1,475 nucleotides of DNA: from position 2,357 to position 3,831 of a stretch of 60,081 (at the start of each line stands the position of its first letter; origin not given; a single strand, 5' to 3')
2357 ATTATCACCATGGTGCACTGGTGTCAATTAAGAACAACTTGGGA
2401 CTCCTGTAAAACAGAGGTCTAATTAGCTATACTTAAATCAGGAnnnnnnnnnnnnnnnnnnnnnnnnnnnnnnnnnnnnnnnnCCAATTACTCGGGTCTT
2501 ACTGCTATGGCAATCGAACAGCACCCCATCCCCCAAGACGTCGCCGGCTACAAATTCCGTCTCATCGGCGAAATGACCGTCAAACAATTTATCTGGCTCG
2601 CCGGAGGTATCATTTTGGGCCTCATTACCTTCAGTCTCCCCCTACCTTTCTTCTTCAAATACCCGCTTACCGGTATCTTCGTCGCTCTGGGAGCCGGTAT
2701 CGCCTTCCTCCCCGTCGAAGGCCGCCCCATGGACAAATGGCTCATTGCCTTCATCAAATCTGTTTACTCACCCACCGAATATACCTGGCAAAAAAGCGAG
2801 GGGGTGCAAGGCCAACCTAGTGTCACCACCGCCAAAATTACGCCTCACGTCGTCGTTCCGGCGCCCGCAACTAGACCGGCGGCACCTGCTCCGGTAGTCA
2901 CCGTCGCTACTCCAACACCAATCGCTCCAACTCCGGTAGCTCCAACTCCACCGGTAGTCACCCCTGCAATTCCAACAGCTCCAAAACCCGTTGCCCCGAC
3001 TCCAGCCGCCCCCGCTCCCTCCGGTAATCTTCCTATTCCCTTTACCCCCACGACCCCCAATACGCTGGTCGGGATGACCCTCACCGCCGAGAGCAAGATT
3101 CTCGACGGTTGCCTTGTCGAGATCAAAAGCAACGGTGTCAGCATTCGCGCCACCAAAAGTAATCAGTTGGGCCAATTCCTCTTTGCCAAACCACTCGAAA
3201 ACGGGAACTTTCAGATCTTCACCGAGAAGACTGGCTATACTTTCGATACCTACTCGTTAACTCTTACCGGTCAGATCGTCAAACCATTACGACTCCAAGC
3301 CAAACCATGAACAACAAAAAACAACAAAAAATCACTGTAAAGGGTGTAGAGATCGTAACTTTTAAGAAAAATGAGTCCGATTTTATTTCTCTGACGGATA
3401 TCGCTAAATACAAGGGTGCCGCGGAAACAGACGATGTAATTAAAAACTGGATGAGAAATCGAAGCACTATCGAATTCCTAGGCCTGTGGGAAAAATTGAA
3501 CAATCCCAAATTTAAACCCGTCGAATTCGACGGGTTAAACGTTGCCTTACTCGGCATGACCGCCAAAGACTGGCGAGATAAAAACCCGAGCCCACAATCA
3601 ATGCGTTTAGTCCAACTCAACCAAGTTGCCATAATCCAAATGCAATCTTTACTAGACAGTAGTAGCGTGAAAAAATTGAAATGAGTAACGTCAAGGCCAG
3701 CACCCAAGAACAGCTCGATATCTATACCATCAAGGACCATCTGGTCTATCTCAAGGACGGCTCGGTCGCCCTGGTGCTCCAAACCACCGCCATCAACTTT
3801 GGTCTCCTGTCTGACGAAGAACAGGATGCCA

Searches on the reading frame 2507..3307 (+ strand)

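Call 37: search_protein_families(library=pfam, proteins=[window:2507-3307:+], max_evalue=0.01)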
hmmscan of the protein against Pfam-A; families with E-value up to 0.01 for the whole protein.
window:2507-3307:+ (267 aa): 1 family
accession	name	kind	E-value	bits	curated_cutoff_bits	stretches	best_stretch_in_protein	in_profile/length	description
PF12666.12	PrgI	-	4.5e-10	40.4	27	1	7-92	1-89/91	PrgI family protein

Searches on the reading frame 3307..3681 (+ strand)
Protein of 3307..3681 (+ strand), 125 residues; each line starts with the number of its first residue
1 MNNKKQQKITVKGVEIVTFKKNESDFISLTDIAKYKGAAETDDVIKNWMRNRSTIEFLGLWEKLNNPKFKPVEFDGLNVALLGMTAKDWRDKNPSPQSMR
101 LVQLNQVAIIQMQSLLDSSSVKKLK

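Call 37: search_protein_families(library=pfam, proteins=[window:3307-3681:+], max_evalue=0.01)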
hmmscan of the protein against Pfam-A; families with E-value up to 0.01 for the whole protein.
window:3307-3681:+ (125 aa): 1 family
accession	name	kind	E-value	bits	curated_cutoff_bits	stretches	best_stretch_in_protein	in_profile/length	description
PF04383.19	KilA-N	-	5.1e-08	33.2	23.8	1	15-74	7-59/107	KilA-N domain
